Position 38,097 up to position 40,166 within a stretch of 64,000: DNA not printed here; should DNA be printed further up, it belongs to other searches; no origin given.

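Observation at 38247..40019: RfbD-RfbA gene fusion with an Asn/Ser-rich linker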

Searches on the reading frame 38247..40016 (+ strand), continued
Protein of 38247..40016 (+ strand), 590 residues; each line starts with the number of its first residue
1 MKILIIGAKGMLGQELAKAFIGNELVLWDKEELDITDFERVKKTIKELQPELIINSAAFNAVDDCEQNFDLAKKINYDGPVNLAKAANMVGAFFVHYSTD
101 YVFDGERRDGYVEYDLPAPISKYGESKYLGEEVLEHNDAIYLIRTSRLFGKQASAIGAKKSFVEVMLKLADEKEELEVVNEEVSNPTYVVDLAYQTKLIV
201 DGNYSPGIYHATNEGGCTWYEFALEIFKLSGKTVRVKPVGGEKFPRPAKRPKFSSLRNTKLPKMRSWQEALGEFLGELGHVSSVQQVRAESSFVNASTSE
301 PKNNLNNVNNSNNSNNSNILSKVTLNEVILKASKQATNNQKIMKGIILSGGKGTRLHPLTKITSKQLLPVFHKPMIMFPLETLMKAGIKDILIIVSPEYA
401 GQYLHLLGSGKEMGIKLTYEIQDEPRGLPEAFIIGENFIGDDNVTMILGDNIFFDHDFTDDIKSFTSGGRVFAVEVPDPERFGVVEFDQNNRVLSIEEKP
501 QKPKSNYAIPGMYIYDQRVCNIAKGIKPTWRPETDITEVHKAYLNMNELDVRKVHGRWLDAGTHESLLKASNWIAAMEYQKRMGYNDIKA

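Call 15: find_related_loci(query=A1, collection=genome_contigs, flank=8000)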
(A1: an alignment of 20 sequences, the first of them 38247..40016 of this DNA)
Query A1 (590 aa) in genome_contigs; peptide patterns used: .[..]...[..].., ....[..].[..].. (x = any residue, [..] = any of these).
600 stretches matched a pattern (row limit reached: there are more); 593 encode a relative of the query (tblastn E <= 1e-3); the best 80 are kept; 80 distinct loci.
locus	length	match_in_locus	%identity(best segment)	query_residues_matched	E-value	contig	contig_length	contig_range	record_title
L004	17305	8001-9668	48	1-571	2e-162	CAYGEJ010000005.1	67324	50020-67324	MAG TPA_asm: uncultured Candidatus Saccharibacteria bacterium isolate ERP113451_co1_281 genome assembly, contig: NODE_26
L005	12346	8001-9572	48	3-571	2e-156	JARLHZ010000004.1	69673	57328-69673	MAG: Candidatus Doudnabacteria bacterium isolate MAG_CO250 MetaCoAG_Bin_250_Oxic_k141_376293, whole genome shotgun seque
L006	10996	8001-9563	43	2-581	1e-142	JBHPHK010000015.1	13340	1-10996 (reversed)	Patescibacteria group bacterium isolate SAG AM-311-P15 NODE_15_length_13340_cov_30.806624, whole genome shotgun sequence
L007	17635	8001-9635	43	1-584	6e-134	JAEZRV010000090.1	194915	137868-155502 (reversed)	MAG: Bacillota bacterium isolate OH_PDB_205 k127_277629, whole genome shotgun sequence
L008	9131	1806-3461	38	2-578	2e-119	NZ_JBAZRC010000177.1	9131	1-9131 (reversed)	MAG: Mucilaginibacter sp. isolate SO_2017_GW1_139 NODE_28371_length_9131_cov_1.967126_OW334_2017, whole genome shotgun s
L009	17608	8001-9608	36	1-578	2e-108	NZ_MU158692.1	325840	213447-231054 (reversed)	Sphingobacterium pedocola strain Ka21 scaffold4, whole genome shotgun sequence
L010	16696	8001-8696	69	342-574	6e-102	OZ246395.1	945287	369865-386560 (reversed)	MAG: uncultured Candidatus Saccharibacteria bacterium isolate SRP292972_co1_112 genome assembly, chromosome: 1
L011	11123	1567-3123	37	2-584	3e-101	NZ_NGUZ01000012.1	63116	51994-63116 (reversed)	Corynebacterium kefirresidentii strain SB NODE_12_length_63116_cov_13.9589, whole genome shotgun sequence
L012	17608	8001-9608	35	3-584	2e-100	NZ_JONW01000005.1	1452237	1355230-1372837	Caulobacter sp. UNC358MFTsu5.1 BR39DRAFT_scaffold00001.1_C, whole genome shotgun sequence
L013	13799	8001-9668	35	3-583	1e-98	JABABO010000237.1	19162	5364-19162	MAG: Kordiimonadaceae bacterium isolate bin65o c_000000477885, whole genome shotgun sequence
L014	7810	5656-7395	36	2-584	9e-98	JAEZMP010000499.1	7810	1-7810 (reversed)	MAG: Proteobacteria bacterium isolate OH_CFB_119 k127_406278, whole genome shotgun sequence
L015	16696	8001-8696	64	343-575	6e-96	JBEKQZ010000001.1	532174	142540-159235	MAG: Candidatus Levyibacteriota bacterium isolate SPRUCE 49 SPRUCE_49_1, whole genome shotgun sequence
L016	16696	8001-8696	64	343-575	4e-94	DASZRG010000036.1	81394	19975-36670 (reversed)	MAG TPA_asm: Patescibacteria group bacterium isolate SMAG_U6018 k141_95665, whole genome shotgun sequence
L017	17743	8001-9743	34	2-578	1e-93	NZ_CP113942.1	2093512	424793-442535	Bifidobacterium sp. ESL0682 chromosome, complete genome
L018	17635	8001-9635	35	2-578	5e-93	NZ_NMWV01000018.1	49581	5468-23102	Bifidobacterium imperatoris strain Tam1G Contig_18, whole genome shotgun sequence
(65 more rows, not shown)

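Call 16: find_encoding_contigs(protein=P0002, flank=10000, max_places=2)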
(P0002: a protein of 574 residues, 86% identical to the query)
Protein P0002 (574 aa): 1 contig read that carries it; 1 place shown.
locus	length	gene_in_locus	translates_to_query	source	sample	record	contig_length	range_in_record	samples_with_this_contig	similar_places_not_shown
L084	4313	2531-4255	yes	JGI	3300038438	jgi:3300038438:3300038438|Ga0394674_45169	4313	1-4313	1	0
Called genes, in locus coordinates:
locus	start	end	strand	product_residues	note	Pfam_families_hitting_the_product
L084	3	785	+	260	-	?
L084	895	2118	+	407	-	-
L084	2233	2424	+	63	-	-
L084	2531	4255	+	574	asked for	PF01370:Epimerase, PF04321:RmlD_sub_bind, PF02719:Polysacc_synt_2 (weak), PF16363:GDP_Man_Dehyd, PF00483:NTP_transferase, PF12804:NTP_transf_3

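Call 17: find_encoding_contigs(protein=P0003, flank=10000, max_places=2)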
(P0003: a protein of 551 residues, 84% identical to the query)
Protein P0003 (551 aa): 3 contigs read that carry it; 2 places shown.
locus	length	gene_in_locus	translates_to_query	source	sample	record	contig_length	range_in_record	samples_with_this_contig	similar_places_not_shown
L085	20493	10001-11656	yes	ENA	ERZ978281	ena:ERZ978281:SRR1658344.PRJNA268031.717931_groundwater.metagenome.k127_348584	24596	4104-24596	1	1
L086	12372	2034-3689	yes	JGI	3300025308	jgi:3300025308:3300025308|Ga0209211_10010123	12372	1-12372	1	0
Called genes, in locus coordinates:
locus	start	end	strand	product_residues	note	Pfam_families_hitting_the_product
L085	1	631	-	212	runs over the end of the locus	-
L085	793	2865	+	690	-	PF00082:Peptidase_S8, PF01839:FG-GAP (faint), PF13517:FG-GAP_3 (weak)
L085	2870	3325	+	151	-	PF00908:dTDP_sugar_isom, PF14667:Polysacc_synt_C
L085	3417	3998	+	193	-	PF01066:CDP-OH_P_transf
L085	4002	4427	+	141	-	PF11969:DcpS_C, PF01230:HIT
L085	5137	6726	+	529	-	PF05157:MshEN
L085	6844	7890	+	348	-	PF01073:3Beta_HSD, PF01370:Epimerase, PF02719:Polysacc_synt_2, PF04321:RmlD_sub_bind, PF07993:NAD_binding_4, PF13460:NAD_binding_10 (weak), PF16363:GDP_Man_Dehyd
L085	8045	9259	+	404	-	-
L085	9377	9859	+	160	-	-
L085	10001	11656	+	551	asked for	PF01370:Epimerase, PF02719:Polysacc_synt_2 (weak), PF04321:RmlD_sub_bind, PF16363:GDP_Man_Dehyd, PF00483:NTP_transferase, PF12804:NTP_transf_3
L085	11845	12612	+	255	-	PF24400:DUF7544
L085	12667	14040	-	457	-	PF08308:PEGA, PF26550:Tricorn_2nd (faint)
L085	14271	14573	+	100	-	PF18908:DUF5663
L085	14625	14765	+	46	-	-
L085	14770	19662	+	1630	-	-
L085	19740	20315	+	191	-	-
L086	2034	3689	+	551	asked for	PF01370:Epimerase, PF02719:Polysacc_synt_2 (weak), PF04321:RmlD_sub_bind, PF16363:GDP_Man_Dehyd, PF00483:NTP_transferase, PF12804:NTP_transf_3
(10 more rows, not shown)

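Call 18: find_encoding_contigs(protein=P0004, flank=10000, max_places=2)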
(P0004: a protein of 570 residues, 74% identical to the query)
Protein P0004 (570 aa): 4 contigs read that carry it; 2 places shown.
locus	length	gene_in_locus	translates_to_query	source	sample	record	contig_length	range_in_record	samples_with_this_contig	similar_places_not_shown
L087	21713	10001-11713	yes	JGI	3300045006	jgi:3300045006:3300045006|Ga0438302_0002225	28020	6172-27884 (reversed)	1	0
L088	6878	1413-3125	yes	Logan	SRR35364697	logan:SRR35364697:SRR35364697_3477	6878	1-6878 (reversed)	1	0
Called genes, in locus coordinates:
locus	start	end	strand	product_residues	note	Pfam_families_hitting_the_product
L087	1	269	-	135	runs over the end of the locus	?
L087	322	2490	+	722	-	PF00082:Peptidase_S8, PF01839:FG-GAP (faint), PF13517:FG-GAP_3 (weak)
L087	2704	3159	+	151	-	PF00908:dTDP_sugar_isom, PF14667:Polysacc_synt_C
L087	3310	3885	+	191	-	PF01066:CDP-OH_P_transf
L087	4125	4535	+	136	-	PF11969:DcpS_C, PF01230:HIT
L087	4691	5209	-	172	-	-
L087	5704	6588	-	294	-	-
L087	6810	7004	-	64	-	-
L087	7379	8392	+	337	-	PF01073:3Beta_HSD, PF01370:Epimerase, PF02719:Polysacc_synt_2, PF04321:RmlD_sub_bind, PF07993:NAD_binding_4, PF13460:NAD_binding_10 (weak), PF16363:GDP_Man_Dehyd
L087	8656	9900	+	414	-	-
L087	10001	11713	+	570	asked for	PF01370:Epimerase, PF04321:RmlD_sub_bind, PF16363:GDP_Man_Dehyd, PF02719:Polysacc_synt_2 (weak), PF00483:NTP_transferase, PF12804:NTP_transf_3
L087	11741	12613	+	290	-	-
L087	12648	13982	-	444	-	PF08308:PEGA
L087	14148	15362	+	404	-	PF22694:CtpB_N-like (faint), PF00595:PDZ, PF13180:PDZ_2 (weak), PF17820:PDZ_6, PF03572:Peptidase_S41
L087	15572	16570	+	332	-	-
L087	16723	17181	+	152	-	PF01281:Ribosomal_L9_N, PF03948:Ribosomal_L9_C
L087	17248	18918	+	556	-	PF01656:CbiA (weak), PF06418:CTP_synth_N, PF00117:GATase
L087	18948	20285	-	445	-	PF22053:DUF6938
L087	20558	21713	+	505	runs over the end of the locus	PF01139:RtcB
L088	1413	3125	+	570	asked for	PF01370:Epimerase, PF04321:RmlD_sub_bind, PF16363:GDP_Man_Dehyd, PF02719:Polysacc_synt_2 (weak), PF00483:NTP_transferase, PF12804:NTP_transf_3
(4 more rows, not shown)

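Call 23: find_related_loci(query=window:38247-40016:+, collection=metagenome_contigs, flank=3000)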
Query window:38247-40016:+ (590 aa) in metagenome_contigs; peptide patterns used: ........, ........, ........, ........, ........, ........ (x = any residue, [..] = any of these).
88 stretches matched a pattern; 20 encode a relative of the query (tblastn E <= 1e-3); 20 distinct loci.
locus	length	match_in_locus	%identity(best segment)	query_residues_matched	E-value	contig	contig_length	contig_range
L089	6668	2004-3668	84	1-586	0e+0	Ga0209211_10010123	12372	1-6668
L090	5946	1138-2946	64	1-587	0e+0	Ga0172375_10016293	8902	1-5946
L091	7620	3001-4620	64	1-588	0e+0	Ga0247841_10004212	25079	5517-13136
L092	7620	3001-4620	64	1-588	0e+0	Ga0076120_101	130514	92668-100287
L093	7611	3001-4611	63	1-587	0e+0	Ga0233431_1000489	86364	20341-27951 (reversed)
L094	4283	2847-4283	65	1-498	0e+0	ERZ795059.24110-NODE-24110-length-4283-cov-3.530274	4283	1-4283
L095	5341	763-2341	61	1-587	0e+0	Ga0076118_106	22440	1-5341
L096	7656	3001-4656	64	1-585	0e+0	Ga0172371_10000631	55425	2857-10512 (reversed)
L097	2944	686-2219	61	1-587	0e+0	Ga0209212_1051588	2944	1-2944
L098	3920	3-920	67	247-585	4e-148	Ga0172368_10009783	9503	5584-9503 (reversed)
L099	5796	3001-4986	70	1-586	2e-137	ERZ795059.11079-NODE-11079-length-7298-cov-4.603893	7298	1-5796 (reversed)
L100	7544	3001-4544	53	1-574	8e-87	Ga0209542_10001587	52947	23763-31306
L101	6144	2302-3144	42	1-277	3e-67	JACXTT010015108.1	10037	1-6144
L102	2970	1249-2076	44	1-275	2e-64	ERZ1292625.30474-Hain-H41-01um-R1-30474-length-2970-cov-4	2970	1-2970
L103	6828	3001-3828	44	1-275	6e-64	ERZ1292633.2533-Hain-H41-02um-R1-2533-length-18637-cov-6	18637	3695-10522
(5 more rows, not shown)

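Call 43: predict_structure(alignment_id=A2)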
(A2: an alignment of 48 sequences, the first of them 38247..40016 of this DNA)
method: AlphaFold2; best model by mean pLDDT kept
length: 590 residues; sequences in the alignment: 48
mean_pLDDT: 87.2   pTM: 0.53
mean pLDDT of the five models: 87.2, 86.8, 86.7, 85.5, 84.3
residues with pLDDT >= 90: 417; 70-90: 102; 50-70: 21; < 50: 50
segments of 3 or more residues with pLDDT < 50: 285-324, 332-338, 588-590
pLDDT, mean of each block of 10 residues (from residue 1): 97 97 96 96 98 94 93 97 98 98 96 97 97 98 97 82 95 96 97 98 96 97 97 95 91 95 97 93 49 29 32 31 50 48 93 71 89 94 96 94 95 96 88 96 95 90 95 91 89 88 91 96 82 82 94 88 86 87 61
secondary structure, 60 per line:
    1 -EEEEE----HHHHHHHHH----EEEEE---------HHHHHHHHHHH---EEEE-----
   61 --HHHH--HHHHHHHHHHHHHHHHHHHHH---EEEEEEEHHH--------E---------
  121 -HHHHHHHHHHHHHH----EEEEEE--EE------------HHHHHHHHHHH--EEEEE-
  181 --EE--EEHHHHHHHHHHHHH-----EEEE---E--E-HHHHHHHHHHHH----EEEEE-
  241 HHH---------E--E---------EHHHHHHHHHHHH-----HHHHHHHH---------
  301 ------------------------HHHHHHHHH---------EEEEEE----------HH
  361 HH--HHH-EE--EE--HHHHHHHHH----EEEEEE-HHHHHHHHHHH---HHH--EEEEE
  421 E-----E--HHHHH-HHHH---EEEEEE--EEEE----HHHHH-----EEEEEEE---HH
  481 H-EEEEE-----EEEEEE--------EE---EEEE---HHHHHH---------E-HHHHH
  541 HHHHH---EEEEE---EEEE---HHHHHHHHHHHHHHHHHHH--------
elements in order: E2-6 H11-19 E24-28 H38-48 E52-55 H63-66 H69-89 E93-99 H122-135 E140-145 H162-172 E175-179 H189-201 E207-210 H219-230 E235-239 H267-278 H284-291 H325-333 E343-348 H359-362 H377-385 E390-395 H397-407 E416-421 H430-434 H436-439 E443-448 E451-454 H459-463 E469-475 E483-487 E493-498 E512-515 H519-524 H536-545 E549-553 E557-560 H564-582

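Call 46: fold_search(model_id=the predicted structure, library=pdb)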
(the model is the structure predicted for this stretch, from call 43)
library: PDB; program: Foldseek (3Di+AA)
matches with E <= 10: 1834; with E <= 0.001: 1250
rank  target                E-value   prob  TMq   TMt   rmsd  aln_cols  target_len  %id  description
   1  1vl0_B                3.5e-33  1.00  0.45  0.94   1.3       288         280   45  CRYSTAL STRUCTURE OF A DTDP-4-DEHYDRORHAMNOSE REDUCTASE, RFBD ORTHOLOG (CA_C2315) FROM CLOSTRIDIUM ACETOBUTYLICUM ATCC (released 2004-08-17)
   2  1vl0_A                3.7e-33  1.00  0.45  0.94   1.3       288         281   45  CRYSTAL STRUCTURE OF A DTDP-4-DEHYDRORHAMNOSE REDUCTASE, RFBD ORTHOLOG (CA_C2315) FROM CLOSTRIDIUM ACETOBUTYLICUM ATCC (released 2004-08-17)
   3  3sc6_D                1.4e-31  1.00  0.44  0.92   1.4       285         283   39  2.65 Angstrom resolution crystal structure of dTDP-4-dehydrorhamnose reductase (rfbD) from Bacillus anthracis str. Ame (released 2011-06-22)
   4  3sc6_C                1.7e-31  1.00  0.44  0.91   1.6       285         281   40  2.65 Angstrom resolution crystal structure of dTDP-4-dehydrorhamnose reductase (rfbD) from Bacillus anthracis str. Ame (released 2011-06-22)
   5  3sc6_A                2.6e-31  1.00  0.44  0.92   1.5       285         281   40  2.65 Angstrom resolution crystal structure of dTDP-4-dehydrorhamnose reductase (rfbD) from Bacillus anthracis str. Ame (released 2011-06-22)
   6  4arw_C                4.8e-31  1.00  0.39  0.79   1.5       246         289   52  Pseudomonas aeruginosa RmlA in complex with allosteric inhibitor (released 2012-10-31)
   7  4ho4_B                6.7e-31  1.00  0.40  0.78   1.3       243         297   58  Crystal structure of glucose 1-phosphate thymidylyltransferase from Aneurinibacillus thermoaerophilus complexed with t (released 2013-10-23)
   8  4ho9_A                8.0e-31  1.00  0.40  0.79   1.2       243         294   58  Crystal structure of glucose 1-phosphate thymidylyltransferase from Aneurinibacillus thermoaerophilus complexed with U (released 2013-10-23)
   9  4ho2                  8.0e-31  1.00  0.40  0.80   1.3       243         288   58  Crystal structure of glucose 1-phosphate thymidylyltransferase from Aneurinibacillus thermoaerophilus complexed with thy (released 2013-10-23)
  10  3sc6_E                8.9e-31  1.00  0.44  0.92   1.6       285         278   40  2.65 Angstrom resolution crystal structure of dTDP-4-dehydrorhamnose reductase (rfbD) from Bacillus anthracis str. Ame (released 2011-06-22)
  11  4ho4_A                9.4e-31  1.00  0.40  0.80   1.2       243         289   58  Crystal structure of glucose 1-phosphate thymidylyltransferase from Aneurinibacillus thermoaerophilus complexed with t (released 2013-10-23)
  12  4b4m_A                1.3e-30  1.00  0.40  0.78   1.9       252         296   51  Pseudomonas aeruginosa RmlA in complex with allosteric inhibitor (released 2012-10-31)
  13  5fuh_C                1.5e-30  1.00  0.41  0.79   2.1       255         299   50  Pseudomonas aeruginosa RmlA in complex with allosteric inhibitor (released 2017-02-22)
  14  4b42_B                1.6e-30  1.00  0.39  0.78   1.7       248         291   52  Pseudomonas aeruginosa RmlA in complex with allosteric inhibitor (released 2012-10-31)
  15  5fu8_C                1.7e-30  1.00  0.40  0.79   1.7       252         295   52  Pseudomonas aeruginosa RmlA in complex with allosteric inhibitor (released 2017-02-22)
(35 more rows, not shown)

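Call 56: search_protein_representatives(protein=window:38247-40016:+)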
Query: 590 residues. Proteins with E-value up to 0.001 (for the whole library): 65249; up to 1e-10: 31894; up to 1e-30: 6369. The best 150 are listed.
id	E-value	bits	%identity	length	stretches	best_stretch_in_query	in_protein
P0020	4.8e-252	854.1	67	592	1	1-587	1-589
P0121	2.2e-126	439.2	44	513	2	1-277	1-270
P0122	4.3e-88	312.8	52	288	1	2-276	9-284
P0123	2.8e-87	310.1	55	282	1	1-276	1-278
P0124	1.0e-85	305.0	44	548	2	339-576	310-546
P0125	8.4e-83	295.4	53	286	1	1-277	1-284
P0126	6.1e-82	292.5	53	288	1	3-276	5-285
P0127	7.2e-82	292.3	52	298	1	1-280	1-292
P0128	8.2e-82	292.1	59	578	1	343-582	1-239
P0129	9.3e-81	288.6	39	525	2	323-575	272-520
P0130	2.7e-79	283.8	55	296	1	2-276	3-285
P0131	3.0e-79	283.6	56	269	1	342-582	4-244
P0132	9.8e-79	281.9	56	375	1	340-574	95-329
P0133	1.3e-78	281.5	52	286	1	2-276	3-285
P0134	1.9e-78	281.0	57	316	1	343-575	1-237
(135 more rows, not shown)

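Call 59: list_cluster_members(proteins=[window:38247-40016:+, P0005, P0059])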
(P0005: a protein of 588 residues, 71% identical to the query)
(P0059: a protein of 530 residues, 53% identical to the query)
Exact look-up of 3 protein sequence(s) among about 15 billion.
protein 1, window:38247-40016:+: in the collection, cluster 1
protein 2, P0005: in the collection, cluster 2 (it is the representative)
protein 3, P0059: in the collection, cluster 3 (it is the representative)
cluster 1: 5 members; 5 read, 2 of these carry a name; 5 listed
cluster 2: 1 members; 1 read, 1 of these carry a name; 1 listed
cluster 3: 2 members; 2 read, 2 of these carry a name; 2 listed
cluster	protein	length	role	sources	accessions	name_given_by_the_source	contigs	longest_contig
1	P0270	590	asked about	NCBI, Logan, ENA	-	-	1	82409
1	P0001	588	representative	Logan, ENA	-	-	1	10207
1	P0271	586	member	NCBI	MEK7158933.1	MAG: dTDP-4-dehydrorhamnose reductase, partial [Patescibacteria group bacterium]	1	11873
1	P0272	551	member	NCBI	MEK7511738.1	MAG: dTDP-4-dehydrorhamnose reductase, partial [Patescibacteria group bacterium]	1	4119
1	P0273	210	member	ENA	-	-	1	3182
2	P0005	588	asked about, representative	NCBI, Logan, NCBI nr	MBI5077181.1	dTDP-4-dehydrorhamnose reductase [Candidatus Falkowbacteria bacterium]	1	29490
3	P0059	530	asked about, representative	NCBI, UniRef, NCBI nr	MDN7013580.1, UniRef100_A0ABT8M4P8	dTDP-4-dehydrorhamnose reductase [Methanoculleus sp. FWC-SCC3] | glucose-1-phosphate thymidylyltransferase n=2 Tax=Methanoculleus methanifontis ...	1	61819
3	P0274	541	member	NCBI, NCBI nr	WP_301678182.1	dTDP-4-dehydrorhamnose reductase [Methanoculleus methanifontis] | dTDP-4-dehydrorhamnose reductase [Methanoculleus sp. FWC-SCC3]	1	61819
